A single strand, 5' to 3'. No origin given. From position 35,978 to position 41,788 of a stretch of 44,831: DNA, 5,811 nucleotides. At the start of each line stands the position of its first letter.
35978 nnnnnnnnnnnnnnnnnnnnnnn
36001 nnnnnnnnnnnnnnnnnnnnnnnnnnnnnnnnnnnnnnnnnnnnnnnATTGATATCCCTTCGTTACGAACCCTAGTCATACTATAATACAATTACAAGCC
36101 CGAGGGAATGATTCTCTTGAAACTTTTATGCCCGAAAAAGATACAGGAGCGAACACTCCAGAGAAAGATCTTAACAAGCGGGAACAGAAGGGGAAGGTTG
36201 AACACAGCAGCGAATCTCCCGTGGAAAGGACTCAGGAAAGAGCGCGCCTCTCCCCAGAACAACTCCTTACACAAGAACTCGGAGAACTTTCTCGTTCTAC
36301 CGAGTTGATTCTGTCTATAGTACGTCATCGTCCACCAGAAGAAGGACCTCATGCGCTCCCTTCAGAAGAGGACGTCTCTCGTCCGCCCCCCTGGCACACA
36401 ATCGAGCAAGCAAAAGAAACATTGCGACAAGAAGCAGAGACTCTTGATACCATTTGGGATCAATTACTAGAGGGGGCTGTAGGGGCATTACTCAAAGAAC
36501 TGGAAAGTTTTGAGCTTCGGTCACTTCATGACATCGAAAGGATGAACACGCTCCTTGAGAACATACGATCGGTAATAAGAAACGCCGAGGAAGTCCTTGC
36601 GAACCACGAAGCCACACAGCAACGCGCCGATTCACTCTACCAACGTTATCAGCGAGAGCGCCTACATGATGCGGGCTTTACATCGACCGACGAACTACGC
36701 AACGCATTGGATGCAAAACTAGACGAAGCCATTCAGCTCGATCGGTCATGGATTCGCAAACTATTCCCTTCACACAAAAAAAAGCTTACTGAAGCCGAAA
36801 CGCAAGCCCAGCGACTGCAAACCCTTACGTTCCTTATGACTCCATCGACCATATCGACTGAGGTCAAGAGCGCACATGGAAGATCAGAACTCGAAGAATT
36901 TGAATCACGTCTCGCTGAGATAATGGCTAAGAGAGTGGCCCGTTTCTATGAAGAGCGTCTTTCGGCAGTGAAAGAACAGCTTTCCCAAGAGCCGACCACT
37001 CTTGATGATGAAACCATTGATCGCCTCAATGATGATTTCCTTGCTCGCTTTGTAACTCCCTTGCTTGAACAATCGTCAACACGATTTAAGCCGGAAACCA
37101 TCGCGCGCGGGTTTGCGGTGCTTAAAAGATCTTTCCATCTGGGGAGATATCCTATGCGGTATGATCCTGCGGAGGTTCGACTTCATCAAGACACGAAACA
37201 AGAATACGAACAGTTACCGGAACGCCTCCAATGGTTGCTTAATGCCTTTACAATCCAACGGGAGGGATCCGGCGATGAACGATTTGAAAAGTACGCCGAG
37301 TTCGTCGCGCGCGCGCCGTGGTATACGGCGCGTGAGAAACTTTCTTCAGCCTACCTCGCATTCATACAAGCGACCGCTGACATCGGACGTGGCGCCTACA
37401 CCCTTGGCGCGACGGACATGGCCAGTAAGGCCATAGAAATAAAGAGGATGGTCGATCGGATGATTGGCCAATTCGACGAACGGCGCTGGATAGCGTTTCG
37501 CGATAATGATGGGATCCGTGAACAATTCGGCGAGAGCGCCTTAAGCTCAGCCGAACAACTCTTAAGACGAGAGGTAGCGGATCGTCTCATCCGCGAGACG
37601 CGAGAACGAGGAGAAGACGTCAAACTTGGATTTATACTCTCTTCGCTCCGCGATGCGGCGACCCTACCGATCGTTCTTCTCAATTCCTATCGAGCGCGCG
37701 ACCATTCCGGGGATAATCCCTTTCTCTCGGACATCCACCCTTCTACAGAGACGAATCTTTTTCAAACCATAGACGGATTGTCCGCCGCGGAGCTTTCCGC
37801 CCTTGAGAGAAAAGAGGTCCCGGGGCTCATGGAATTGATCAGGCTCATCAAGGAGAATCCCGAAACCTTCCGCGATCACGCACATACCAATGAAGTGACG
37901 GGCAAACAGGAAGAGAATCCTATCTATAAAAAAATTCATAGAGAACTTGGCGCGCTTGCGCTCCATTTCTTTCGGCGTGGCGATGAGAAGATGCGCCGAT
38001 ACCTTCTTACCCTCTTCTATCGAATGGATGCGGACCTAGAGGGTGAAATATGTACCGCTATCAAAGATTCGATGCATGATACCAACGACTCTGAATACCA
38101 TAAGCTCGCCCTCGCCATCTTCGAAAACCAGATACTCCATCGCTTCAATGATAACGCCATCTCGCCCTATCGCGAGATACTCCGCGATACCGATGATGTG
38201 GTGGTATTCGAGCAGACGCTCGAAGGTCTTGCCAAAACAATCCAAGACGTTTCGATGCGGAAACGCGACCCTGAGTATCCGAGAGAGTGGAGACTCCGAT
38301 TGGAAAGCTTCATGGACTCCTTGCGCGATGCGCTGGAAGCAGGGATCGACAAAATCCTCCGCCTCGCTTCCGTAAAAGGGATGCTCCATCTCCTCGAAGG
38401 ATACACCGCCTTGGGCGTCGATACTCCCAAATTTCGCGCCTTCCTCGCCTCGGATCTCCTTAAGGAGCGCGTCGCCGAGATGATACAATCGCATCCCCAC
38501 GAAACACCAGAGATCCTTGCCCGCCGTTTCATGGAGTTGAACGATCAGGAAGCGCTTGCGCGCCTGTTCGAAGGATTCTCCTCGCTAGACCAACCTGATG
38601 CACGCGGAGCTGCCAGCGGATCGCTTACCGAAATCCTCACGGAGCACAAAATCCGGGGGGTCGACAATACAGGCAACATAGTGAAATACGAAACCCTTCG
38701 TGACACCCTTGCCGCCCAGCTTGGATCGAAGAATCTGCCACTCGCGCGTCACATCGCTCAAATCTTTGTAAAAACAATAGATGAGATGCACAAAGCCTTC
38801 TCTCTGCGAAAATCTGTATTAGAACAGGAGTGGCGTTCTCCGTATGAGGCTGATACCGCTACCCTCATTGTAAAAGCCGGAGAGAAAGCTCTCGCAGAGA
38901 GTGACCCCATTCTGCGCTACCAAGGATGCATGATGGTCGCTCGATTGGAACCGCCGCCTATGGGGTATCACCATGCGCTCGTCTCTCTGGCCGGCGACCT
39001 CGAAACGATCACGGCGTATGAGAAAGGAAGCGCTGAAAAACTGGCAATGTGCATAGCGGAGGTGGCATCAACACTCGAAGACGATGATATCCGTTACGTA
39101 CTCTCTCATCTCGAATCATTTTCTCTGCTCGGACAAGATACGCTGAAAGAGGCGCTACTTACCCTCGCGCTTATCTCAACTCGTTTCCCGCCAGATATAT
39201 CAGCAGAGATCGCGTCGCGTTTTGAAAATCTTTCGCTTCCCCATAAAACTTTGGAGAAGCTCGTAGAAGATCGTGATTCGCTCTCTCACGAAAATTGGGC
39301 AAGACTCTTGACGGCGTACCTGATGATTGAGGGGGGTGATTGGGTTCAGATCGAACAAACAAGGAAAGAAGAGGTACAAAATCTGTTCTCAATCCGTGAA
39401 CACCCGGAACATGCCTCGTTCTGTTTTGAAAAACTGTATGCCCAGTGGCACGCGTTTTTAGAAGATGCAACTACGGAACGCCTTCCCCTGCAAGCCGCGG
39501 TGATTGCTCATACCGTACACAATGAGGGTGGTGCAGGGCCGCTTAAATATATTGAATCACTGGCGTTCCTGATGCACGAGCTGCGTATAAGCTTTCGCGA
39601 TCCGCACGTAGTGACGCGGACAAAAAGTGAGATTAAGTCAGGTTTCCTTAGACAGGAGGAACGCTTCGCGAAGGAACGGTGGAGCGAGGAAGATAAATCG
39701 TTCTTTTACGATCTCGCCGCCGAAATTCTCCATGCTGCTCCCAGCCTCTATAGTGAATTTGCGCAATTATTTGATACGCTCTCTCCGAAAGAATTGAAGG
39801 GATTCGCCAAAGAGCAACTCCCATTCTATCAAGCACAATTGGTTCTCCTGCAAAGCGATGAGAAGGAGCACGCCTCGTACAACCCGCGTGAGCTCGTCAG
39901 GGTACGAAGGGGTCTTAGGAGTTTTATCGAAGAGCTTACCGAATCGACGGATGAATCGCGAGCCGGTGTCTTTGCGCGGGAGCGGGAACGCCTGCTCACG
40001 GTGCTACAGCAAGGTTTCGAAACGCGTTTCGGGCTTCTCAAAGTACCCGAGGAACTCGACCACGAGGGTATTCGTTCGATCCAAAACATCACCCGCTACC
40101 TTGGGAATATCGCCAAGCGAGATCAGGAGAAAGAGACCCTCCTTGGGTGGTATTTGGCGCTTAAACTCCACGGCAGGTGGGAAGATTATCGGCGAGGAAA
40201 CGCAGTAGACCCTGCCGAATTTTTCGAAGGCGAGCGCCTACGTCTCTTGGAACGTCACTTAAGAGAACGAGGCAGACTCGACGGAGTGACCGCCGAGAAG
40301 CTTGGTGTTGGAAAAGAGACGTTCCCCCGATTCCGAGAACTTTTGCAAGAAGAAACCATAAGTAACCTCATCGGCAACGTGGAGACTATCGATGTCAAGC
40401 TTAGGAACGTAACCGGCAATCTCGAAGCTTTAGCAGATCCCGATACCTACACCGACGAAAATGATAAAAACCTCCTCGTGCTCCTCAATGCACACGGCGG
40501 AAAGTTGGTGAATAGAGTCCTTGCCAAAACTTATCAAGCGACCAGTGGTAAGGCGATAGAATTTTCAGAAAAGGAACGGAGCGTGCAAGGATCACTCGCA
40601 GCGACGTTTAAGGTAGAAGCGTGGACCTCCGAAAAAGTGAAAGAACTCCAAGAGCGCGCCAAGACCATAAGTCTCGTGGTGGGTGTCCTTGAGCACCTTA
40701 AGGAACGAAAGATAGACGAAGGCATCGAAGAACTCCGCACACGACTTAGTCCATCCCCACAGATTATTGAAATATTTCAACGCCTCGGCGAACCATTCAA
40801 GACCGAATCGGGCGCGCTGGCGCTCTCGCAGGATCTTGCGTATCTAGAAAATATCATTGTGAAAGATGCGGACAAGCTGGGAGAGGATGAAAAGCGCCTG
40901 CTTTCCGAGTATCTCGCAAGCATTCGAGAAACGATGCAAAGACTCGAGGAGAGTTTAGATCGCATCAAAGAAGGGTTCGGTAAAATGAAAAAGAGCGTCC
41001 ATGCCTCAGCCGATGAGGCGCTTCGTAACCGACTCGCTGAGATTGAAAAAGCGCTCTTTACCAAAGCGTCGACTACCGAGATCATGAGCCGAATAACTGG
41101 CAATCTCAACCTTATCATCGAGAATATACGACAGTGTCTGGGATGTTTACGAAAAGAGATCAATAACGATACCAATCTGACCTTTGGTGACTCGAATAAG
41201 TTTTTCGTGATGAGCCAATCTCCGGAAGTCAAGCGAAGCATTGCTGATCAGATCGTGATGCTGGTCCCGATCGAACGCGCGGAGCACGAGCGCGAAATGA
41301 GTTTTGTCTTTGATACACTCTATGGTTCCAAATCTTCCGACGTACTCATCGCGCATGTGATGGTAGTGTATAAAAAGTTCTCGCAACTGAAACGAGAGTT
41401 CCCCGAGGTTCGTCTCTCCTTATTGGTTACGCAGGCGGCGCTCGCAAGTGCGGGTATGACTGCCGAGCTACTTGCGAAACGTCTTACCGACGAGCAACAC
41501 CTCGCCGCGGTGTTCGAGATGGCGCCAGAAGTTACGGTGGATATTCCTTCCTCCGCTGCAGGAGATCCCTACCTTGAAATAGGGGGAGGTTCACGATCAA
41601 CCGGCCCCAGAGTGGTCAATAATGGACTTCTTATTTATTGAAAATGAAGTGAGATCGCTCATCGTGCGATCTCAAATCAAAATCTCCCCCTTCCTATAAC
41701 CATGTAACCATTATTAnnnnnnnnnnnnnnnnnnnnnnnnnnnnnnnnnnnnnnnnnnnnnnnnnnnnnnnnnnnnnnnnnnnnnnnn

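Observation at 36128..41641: Orphan 1,837-aa protein with no recognisable domain, the largest gene in the window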

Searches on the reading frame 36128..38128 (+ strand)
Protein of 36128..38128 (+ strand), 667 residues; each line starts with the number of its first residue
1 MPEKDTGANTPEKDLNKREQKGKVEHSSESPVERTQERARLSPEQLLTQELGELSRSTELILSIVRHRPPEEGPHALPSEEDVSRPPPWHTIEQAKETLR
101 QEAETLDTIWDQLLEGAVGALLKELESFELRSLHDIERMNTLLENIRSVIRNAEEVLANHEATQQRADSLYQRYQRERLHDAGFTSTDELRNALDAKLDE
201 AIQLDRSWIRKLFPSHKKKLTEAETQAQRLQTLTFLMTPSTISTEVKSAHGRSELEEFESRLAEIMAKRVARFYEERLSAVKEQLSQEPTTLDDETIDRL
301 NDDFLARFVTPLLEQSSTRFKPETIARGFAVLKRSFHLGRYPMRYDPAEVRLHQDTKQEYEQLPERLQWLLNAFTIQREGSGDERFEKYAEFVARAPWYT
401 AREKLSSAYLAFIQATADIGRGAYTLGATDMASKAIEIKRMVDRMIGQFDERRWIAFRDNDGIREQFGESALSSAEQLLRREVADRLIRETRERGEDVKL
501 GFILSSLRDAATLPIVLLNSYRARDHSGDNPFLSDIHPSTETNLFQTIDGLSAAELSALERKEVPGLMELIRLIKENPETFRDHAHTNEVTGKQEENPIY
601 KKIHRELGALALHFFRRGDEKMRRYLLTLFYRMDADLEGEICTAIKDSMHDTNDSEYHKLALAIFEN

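Call 24: find_homologous_proteins(query=window:36128-38128:+, max_evalue=0.01)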
Query window:36128-38128:+: 8000 candidates shared short words with the query, none scored E <= 0.01.
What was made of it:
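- Tried and rejected: Word-index search with the N-terminal 667 aa (call 24).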

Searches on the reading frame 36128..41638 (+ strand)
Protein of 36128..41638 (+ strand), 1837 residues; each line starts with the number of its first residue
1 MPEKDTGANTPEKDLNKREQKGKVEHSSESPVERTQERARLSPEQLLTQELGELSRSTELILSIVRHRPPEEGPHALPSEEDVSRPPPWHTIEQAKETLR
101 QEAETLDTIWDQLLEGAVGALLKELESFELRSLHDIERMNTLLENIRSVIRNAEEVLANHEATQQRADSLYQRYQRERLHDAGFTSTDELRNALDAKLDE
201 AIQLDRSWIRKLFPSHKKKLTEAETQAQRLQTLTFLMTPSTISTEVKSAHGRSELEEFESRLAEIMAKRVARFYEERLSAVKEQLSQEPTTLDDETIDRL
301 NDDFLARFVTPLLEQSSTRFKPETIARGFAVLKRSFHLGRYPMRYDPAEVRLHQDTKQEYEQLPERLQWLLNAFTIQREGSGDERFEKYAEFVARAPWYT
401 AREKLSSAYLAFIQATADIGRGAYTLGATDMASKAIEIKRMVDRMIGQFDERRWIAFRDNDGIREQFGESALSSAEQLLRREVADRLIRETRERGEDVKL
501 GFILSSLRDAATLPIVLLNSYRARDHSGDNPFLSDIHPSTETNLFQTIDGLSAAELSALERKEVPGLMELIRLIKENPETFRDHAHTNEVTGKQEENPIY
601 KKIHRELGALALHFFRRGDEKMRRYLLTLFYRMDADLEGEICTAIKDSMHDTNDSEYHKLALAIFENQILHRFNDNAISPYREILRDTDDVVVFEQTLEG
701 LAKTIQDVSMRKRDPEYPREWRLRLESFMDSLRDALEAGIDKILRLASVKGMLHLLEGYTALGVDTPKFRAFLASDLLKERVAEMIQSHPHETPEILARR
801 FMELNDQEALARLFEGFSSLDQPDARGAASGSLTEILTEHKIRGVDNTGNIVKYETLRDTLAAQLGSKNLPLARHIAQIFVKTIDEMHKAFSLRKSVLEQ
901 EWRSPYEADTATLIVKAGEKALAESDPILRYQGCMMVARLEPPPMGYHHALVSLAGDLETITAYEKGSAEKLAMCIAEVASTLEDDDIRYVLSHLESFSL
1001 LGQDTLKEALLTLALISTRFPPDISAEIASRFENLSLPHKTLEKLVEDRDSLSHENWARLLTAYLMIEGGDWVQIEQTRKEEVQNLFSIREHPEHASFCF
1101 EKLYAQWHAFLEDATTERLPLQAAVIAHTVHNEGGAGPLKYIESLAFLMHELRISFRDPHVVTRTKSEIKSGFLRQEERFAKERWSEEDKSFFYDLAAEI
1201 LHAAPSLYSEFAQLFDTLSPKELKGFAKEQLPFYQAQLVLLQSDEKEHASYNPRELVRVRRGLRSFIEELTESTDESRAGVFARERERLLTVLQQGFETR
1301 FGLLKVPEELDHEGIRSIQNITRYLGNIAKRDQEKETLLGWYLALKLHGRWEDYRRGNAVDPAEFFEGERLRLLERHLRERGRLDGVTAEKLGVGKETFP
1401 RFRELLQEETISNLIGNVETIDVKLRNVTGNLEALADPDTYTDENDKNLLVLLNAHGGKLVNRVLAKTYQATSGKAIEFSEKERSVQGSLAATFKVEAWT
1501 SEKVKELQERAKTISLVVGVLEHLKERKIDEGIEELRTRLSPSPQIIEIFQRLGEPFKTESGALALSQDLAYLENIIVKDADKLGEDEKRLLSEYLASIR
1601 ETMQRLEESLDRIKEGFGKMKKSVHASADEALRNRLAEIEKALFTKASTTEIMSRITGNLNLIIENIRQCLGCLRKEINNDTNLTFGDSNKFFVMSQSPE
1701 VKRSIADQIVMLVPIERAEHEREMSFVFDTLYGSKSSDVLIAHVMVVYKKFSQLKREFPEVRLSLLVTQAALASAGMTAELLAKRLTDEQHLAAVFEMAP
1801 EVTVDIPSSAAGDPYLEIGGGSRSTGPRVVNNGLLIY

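Call 3: search_protein_families(library=pfam, proteins=[window:36128-41638:+], max_evalue=1)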
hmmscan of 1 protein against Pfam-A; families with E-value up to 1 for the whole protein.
window:36128-41638:+ (1837 aa): 11 families
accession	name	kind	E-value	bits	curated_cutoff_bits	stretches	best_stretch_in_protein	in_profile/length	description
PF22597.2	DYN_lid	-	0.0019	18.9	27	1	1222-1289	15-82/93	Dynein heavy chain, ATPase lid domain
PF18052.6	Rx_N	-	0.076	13.6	27.7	0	120-166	11-57/93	Rx N-terminal domain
PF00502.25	Phycobilisome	-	0.11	12.9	22.2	0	1586-1631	94-139/155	Phycobilisome protein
PF04614.17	Pex19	-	0.13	12.3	22.2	1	1590-1646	66-118/249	Pex19 protein family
PF08702.15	Fib_alpha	-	0.14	12.7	29.9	1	1590-1681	24-114/143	Fibrinogen alpha/beta chain family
PF05549.16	Allexi_40kDa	-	0.24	11.3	26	0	1593-1644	77-128/271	Allexivirus 40kDa protein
PF07586.16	HXXSHH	-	0.27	11.2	30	1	1582-1612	180-210/307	Protein of unknown function (DUF1552)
PF08651.15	DASH_Duo1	-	0.28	11.5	25.4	0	132-175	5-48/74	DASH complex subunit Duo1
PF09823.15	DUF2357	-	0.52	9.9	23.3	0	1601-1647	171-217/251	Domain of unknown function (DUF2357)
PF11944.13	DUF3461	-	0.83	10.2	27.4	0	1396-1450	47-101/125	Protein of unknown function (DUF3461)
PF13675.11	PilJ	-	0.91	10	26.6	0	91-166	39-108/114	Type IV pili methyl-accepting chemotaxis transducer N-term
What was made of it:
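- Closest known: Bacterial protein lysine acetyltransferase Pat/PatZ. Different: Nothing of the kind is found here (call 3).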

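Call 4: search_protein_families(library=ncbifam, proteins=[window:36128-41638:+], max_evalue=1)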
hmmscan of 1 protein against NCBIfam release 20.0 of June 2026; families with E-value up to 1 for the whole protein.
window:36128-41638:+ (1837 aa): 3 families
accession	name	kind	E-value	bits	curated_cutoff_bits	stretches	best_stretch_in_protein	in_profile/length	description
NF035934.1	ESAT6_2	subfamily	0.1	12.9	100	1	1596-1642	14-60/96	pore-forming ESAT-6 family protein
NF053565.1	Gins23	equivalog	0.3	10.9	120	1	1593-1678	75-157/159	DNA replication protein Gins23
TIGR03930.1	WXG100_ESAT6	subfamily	0.46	10.7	44.85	0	92-165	16-89/90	WXG100 family type VII secretion target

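Call 5: search_solved_structures(query=window:36128-41638:+, max_evalue=10)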
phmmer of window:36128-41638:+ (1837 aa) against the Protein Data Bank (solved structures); distinct sequences matched with E-value up to 10: 0.

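Call 6: find_homologous_proteins(query=window:36128-41638:+, max_evalue=0.001)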
Query window:36128-41638:+ (1837 aa): 1 proteins with E <= 0.001 among 8000 candidates.
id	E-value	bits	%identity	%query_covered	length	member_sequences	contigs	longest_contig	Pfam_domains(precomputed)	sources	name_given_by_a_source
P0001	0.0e+0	4064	100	100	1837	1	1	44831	-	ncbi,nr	ncbi:MAG: hypothetical protein HY459_00230 [Parcubacteria group bacterium]|nr:hypothetical protein [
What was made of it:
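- The word-index homology search returned only the protein itself (call 6).
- Tried and rejected: Word-index homology search, full length (call 6).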

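Call 18: search_protein_families(library=padloc, proteins=[window:36128-41638:+], max_evalue=1)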
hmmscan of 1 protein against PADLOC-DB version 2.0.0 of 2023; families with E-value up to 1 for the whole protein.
window:36128-41638:+ (1837 aa): 0 families

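Call 19: search_protein_families(library=phrogs, proteins=[window:36128-41638:+], max_evalue=1)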
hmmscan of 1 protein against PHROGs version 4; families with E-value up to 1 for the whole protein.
window:36128-41638:+ (1837 aa): 0 families
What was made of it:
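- Checked: 'No recognisable domain' holds for sequence libraries only (calls 3, 4, 5, 18, 19).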
